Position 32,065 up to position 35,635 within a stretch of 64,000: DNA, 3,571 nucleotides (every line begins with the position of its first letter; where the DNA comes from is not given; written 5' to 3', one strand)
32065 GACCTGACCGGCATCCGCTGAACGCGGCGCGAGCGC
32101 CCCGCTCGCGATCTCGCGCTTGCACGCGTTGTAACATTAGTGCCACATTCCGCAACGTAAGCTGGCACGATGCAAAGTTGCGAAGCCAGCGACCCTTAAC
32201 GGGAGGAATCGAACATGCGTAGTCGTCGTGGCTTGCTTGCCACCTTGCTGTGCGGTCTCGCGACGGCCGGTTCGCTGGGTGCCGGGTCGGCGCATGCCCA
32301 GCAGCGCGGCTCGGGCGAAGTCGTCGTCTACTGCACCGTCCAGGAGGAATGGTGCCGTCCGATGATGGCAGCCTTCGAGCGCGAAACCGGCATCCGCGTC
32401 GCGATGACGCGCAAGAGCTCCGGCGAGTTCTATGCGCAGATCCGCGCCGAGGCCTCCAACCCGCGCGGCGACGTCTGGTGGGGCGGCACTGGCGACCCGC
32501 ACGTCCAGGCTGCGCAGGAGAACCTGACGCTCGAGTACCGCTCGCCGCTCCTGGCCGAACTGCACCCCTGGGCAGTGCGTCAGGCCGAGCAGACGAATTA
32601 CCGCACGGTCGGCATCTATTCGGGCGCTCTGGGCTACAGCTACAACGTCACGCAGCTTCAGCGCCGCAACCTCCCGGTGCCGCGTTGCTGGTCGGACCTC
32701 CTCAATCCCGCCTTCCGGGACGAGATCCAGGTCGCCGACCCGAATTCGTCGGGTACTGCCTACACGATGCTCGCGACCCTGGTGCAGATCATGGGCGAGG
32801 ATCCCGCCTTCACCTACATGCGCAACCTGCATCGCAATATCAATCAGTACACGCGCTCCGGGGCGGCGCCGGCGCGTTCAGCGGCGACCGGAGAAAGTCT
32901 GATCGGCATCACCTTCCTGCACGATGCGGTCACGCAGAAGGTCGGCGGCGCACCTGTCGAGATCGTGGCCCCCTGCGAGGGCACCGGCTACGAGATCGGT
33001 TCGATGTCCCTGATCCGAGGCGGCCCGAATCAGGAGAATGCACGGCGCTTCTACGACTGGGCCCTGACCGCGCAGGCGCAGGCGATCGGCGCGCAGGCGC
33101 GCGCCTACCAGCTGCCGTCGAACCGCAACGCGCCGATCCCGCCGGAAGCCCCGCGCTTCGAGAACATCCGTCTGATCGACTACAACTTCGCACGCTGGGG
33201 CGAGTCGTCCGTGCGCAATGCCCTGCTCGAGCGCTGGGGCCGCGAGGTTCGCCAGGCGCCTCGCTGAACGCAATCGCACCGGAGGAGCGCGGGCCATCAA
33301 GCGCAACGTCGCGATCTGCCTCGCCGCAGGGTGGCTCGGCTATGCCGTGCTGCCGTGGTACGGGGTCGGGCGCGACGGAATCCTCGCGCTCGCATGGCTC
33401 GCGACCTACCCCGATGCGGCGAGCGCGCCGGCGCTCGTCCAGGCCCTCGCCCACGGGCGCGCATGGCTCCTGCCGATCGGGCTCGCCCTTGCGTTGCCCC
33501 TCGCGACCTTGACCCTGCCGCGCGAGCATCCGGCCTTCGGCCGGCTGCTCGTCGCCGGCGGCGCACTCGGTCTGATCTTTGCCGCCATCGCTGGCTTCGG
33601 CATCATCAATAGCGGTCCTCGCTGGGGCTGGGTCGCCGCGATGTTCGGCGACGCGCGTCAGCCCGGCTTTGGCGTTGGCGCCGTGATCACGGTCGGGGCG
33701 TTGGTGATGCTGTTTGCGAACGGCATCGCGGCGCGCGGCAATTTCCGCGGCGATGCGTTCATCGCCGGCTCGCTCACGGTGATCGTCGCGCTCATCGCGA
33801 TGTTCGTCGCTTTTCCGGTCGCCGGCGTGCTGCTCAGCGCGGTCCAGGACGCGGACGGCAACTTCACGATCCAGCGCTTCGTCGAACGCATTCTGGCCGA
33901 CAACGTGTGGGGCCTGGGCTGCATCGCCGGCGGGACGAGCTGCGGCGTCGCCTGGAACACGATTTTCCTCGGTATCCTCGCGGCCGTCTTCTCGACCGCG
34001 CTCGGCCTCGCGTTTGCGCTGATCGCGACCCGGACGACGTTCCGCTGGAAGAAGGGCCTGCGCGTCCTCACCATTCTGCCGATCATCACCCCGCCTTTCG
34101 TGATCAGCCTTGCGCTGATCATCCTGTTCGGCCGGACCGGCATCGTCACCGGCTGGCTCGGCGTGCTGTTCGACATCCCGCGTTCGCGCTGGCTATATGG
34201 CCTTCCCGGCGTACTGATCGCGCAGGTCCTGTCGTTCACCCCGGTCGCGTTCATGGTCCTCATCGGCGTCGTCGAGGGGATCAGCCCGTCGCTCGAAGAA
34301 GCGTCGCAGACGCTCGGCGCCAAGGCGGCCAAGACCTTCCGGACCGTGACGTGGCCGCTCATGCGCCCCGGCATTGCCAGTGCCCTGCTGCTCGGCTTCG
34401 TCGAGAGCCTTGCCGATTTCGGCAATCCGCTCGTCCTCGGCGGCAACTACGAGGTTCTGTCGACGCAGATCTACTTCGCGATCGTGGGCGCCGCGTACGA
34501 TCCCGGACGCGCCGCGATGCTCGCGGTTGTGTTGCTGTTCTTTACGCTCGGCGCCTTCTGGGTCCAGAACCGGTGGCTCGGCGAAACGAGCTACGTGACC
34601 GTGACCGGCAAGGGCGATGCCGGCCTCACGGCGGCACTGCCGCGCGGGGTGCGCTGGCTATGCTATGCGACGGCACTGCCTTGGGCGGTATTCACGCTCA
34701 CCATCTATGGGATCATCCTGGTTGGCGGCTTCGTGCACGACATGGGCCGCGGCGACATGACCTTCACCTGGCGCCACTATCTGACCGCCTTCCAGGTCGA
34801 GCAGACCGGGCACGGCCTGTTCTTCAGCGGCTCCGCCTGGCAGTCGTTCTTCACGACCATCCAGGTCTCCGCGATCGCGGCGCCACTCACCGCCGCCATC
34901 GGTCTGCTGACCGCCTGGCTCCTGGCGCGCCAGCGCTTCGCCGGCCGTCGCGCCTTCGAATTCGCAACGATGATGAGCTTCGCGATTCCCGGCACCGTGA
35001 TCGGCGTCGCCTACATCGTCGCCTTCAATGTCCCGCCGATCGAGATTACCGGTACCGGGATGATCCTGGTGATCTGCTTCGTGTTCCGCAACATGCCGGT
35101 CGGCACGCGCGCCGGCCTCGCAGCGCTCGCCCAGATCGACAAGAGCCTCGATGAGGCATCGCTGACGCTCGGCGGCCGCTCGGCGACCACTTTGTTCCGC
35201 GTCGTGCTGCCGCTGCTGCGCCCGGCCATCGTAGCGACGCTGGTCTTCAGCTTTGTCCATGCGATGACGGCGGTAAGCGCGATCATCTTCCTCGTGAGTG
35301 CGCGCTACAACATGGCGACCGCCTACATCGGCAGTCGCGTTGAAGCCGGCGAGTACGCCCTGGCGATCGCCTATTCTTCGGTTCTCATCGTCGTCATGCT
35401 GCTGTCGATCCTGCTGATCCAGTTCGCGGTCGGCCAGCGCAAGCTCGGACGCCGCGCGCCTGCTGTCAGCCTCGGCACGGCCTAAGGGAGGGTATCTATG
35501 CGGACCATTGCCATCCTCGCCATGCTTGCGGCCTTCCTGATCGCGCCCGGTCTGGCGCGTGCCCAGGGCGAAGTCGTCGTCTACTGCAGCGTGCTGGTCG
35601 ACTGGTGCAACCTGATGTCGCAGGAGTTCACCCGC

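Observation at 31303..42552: FbpA/AfuA-type ABC importer with tandem-duplicated binding proteins inside an inositol-related neighbourhood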

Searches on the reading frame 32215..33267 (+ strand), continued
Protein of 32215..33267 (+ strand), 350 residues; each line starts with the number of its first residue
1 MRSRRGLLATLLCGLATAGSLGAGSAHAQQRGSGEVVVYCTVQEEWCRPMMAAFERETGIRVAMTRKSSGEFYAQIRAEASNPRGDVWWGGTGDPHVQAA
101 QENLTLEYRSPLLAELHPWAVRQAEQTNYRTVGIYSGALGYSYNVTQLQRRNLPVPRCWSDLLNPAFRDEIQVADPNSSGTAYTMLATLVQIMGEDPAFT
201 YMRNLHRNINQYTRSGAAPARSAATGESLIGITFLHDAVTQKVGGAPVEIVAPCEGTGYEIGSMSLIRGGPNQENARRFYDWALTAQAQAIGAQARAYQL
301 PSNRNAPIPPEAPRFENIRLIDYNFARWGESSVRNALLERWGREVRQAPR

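Call 54: fold_search(model_id=the predicted structure, library=pdb)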
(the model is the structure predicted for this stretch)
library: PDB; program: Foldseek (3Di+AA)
matches with E <= 10: 1725; with E <= 0.001: 1258
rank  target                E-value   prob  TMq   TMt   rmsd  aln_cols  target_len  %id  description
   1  4r72                  7.0e-42  1.00  0.76  0.83   3.4       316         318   41  Structure of the periplasmic binding protein AfuA from Actinobacillus pleuropneumoniae (apo form) (released 2015-08-12)
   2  8x1a                  4.9e-41  1.00  0.86  0.94   1.5       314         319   40  Crystal structure of periplasmic G6P binding protein VcA0625 (released 2024-04-17)
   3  4r73_A                2.0e-40  1.00  0.86  0.94   1.5       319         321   41  Structure of the periplasmic binding protein AfuA from Actinobacillus pleuropneumoniae (endogenous glucose-6-phosphate (released 2015-08-12)
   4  4r73_B                4.3e-40  1.00  0.86  0.94   1.6       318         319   42  Structure of the periplasmic binding protein AfuA from Actinobacillus pleuropneumoniae (endogenous glucose-6-phosphate (released 2015-08-12)
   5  4r74_C                5.9e-39  1.00  0.85  0.93   1.5       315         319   42  Structure of the periplasmic binding protein AfuA from Actinobacillus pleuropneumoniae (exogenous fructose-6-phosphate (released 2015-08-12)
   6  4r74_B                6.7e-39  1.00  0.86  0.94   1.6       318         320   42  Structure of the periplasmic binding protein AfuA from Actinobacillus pleuropneumoniae (exogenous fructose-6-phosphate (released 2015-08-12)
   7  6wce                  1.4e-36  1.00  0.84  0.93   1.8       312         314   38  Structure of the periplasmic binding protein P5PA (released 2021-08-25)
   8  4r6y                  4.5e-23  1.00  0.76  0.84   2.6       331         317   20  Crystal structure of solute-binding protein stm0429 from salmonella enterica subsp. enterica serovar typhimurium str. lt (released 2014-09-10)
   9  7li1_C                1.6e-20  1.00  0.69  0.77   4.1       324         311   18  Crystal structure of holo Moraxella catarrhalis ferric binding protein A in an open conformation (released 2022-02-23)
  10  6ivy_A                2.6e-20  1.00  0.75  0.85   3.1       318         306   18  Crystal structure of iron-bound HitA from Pseudomonas aeruginosa (released 2019-12-04)
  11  6g7n_A                6.2e-20  1.00  0.69  0.75   4.1       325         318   18  Trichodesmium Tery_3377 (IdiA) (FutA) with iron and alanine ligand. (released 2018-09-12)
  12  2pt2                  6.2e-20  1.00  0.70  0.77   5.7       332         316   19  Structure of FutA1 with Iron(II) (released 2007-07-10)
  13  7li0_A                6.6e-20  1.00  0.71  0.78   3.9       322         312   18  Crystal structure of apo Moraxella catarrhalis ferric binding protein A in an open conformation (released 2022-02-23)
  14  6g7q_B                1.5e-19  1.00  0.68  0.75   4.3       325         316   17  Trichodesmium Tery_3377 (IdiA) (FutA) in complex with iron and citrate ligands. (released 2018-09-12)
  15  1y4t_A                2.0e-19  1.00  0.72  0.79   3.2       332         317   17  Ferric binding protein from Campylobacter jejuni (released 2005-01-11)
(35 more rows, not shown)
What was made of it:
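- On AfuABC-type sugar-phosphate ABC importer: Foldseek gives TM 0.94 and rmsd 1.5 A to 4R73 (call 54).
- The best structural matches are G6P-bound AfuA and VcA0625 (call 54).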

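Call 57: search_protein_families(library=pfam, proteins=[L039:9006-9833:+, L039:8070-9005:+, L051:8844-9860:+, L070:8639-9520:+, L071:5399-6433:-, L071:4609-5454:-, L081:8839-9927:-, L054:1042-3090:+, L018:6968-7951:-, L050:5228-7123:-], max_evalue=0.00001)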
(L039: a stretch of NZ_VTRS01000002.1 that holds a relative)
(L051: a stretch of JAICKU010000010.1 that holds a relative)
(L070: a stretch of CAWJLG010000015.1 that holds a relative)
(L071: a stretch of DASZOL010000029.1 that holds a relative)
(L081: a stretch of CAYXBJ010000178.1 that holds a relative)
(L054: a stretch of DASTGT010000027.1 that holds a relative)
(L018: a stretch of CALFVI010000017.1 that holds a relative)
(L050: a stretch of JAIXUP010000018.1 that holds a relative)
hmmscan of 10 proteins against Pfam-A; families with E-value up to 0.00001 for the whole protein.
L039:9006-9833:+ (275 aa): 1 family
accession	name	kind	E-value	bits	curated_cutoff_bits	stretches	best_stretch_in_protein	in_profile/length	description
PF00528.27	BPD_transp_1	-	3.9e-18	66.3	26.4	1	102-266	2-174/184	Binding-protein-dependent transport system inner membrane component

L039:8070-9005:+ (311 aa): 1 family
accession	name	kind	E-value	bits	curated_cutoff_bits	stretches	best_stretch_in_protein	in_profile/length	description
PF00528.27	BPD_transp_1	-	1.9e-12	47.7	26.4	1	139-299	1-167/184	Binding-protein-dependent transport system inner membrane component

L051:8844-9860:+ (338 aa): 1 family
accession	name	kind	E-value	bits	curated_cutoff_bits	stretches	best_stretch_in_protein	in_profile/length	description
PF00296.26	Bac_luciferase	-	2.7e-38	132.5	27.9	1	5-304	1-309/314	Luciferase-like monooxygenase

L070:8639-9520:+ (293 aa): 1 family
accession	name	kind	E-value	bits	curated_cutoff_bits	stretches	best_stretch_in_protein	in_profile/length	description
PF01791.15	DeoC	-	1.3e-47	162.8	23.8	1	72-247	2-169/229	DeoC/LacD family aldolase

L071:5399-6433:- (344 aa): 1 family
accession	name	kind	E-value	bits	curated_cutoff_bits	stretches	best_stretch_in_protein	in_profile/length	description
PF00528.27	BPD_transp_1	-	6.7e-14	52.5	26.4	1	135-340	2-182/184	Binding-protein-dependent transport system inner membrane component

L071:4609-5454:- (281 aa): 1 family
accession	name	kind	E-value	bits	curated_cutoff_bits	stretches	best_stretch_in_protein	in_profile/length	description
PF00528.27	BPD_transp_1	-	2.7e-18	66.8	26.4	1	95-270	3-178/184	Binding-protein-dependent transport system inner membrane component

L081:8839-9927:- (362 aa): 1 family
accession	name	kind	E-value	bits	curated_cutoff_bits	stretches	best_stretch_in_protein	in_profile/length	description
PF00528.27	BPD_transp_1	-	2.7e-14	53.8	26.4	1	153-358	2-182/184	Binding-protein-dependent transport system inner membrane component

L054:1042-3090:+ (682 aa): 1 family
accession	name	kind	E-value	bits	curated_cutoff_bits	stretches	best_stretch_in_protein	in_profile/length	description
PF13884.11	Peptidase_S74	-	5.1e-10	39.9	22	1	554-604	1-53/58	Chaperone of endosialidase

L018:6968-7951:- (327 aa): 1 family
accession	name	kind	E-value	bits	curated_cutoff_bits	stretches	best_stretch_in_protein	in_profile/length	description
PF12974.12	Phosphonate-bd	-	1.6e-60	204.9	27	1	58-308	1-242/242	ABC transporter, phosphonate, periplasmic substrate-binding protein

L050:5228-7123:- (632 aa): 2 families
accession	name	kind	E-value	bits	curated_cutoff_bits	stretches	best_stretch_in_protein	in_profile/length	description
PF09863.15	DUF2090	-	1.7e-54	185.4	27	1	334-622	1-307/310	Uncharacterized protein conserved in bacteria (DUF2090)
PF00294.29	PfkB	-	2.6e-43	148.9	25.8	1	15-329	3-299/302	pfkB family carbohydrate kinase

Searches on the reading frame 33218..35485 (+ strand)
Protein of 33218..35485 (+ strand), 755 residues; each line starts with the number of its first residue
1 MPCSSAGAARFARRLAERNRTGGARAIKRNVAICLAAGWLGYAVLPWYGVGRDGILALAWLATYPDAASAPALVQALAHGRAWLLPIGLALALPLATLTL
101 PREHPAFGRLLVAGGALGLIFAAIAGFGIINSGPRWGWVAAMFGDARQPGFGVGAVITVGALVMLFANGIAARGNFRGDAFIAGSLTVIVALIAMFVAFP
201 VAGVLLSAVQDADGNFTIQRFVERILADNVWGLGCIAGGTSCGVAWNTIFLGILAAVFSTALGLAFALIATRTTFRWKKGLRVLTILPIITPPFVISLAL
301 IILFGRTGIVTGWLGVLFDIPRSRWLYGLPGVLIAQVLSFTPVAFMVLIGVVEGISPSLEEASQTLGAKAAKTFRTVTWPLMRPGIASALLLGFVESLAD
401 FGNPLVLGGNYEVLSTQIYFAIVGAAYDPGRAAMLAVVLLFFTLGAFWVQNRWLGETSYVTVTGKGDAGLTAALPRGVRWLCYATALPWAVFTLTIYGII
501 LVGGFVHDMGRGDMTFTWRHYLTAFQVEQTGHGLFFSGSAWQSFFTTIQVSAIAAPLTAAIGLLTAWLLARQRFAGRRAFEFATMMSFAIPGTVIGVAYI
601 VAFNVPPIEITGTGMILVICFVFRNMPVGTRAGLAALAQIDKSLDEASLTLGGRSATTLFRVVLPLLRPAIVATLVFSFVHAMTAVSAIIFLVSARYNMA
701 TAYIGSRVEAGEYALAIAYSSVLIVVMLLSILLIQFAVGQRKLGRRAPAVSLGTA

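Call 3: search_protein_families(library=pfam, proteins=[window:33218-35485:+])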
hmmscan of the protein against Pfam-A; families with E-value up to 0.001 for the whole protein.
window:33218-35485:+ (755 aa): 1 family
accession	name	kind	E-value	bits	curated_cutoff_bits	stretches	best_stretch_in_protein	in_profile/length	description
PF00528.27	BPD_transp_1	-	4.4e-21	75.9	26.4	2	263-449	1-174/184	Binding-protein-dependent transport system inner membrane component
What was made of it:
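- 33218..35485 (+): Fused two-domain permease of the AfuB type. The start codon is uncertain: ATG 33218 overlaps SBP1 by 50 nt, and a later GTG would give about 725 aa. Two BPD_transp_1 domains (call 3).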

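Call 4: search_protein_families(library=ncbifam, proteins=[window:33218-35485:+])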
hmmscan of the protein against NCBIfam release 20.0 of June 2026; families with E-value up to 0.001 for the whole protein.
window:33218-35485:+ (755 aa): 32 families (the best 25 are shown)
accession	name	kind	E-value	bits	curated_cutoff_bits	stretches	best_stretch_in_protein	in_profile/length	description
TIGR03262.1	PhnU2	equivalog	5.6e-76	256.3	593.25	1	186-744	7-538/546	putative 2-aminoethylphosphonate ABC transporter permease subunit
TIGR02141.1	modB_ABC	equivalog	3.1e-45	154.4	182.6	2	250-447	5-199/208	molybdate ABC transporter permease subunit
TIGR00969.1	3a0106s02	subfamily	1.8e-38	132.5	240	2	247-444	65-260/272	sulfate ABC transporter permease subunit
NF006939.0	PRK09421.1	equivalog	1.3e-35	122.9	262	2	251-447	18-214/230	molybdate ABC transporter permease subunit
TIGR01581.1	Mo_ABC_porter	hypoth_equivalog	2e-34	119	210.3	2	253-443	31-219/225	ABC transporter permease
TIGR02139.1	permease_CysT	equivalog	1.7e-33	116.3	246.1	2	542-735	50-256/265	sulfate ABC transporter permease subunit CysT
NF008208.0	PRK10971.1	equivalog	3.7e-32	111.9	415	2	248-443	63-256/277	sulfate/thiosulfate ABC transporter permease CysT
NF007047.0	PRK09500.1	equivalog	5.1e-29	101.6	326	2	534-738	50-252/257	spermidine/putrescine ABC transporter permease PotC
TIGR03226.1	PhnU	equivalog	1.2e-25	90.6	283.45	2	189-448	49-298/311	2-aminoethylphosphonate ABC transporter permease subunit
NF011624.0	PRK15050.1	equivalog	8.9e-25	87.4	247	2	187-449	29-281/297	2-aminoethylphosphonate ABC transporter permease subunit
TIGR02140.1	permease_CysW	equivalog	3.9e-24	85.5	329.1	2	248-418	52-218/261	sulfate ABC transporter permease subunit CysW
NF040839.1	tungstate_WtpB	equivalog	2.4e-22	79.8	340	2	540-733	42-240/251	tungstate ABC transporter permease WtpB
TIGR03255.1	PhnV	equivalog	6.6e-22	78.5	358.7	2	537-735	61-262/270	2-aminoethylphosphonate ABC transport system, membrane component PhnV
NF006951.0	PRK09433.1-2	equivalog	1.7e-19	69.8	788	1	249-452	60-263/535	thiamine/thiamine pyrophosphate ABC transporter permease ThiP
NF007044.0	PRK09497.1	equivalog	5.4e-19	68.7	348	2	185-421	11-242/285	spermidine/putrescine ABC transporter permease PotB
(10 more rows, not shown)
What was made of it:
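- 33218..35485 (+): Best NCBIfam model is the fused PhnU2, below cutoff (256 against 593 bits, call 4).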
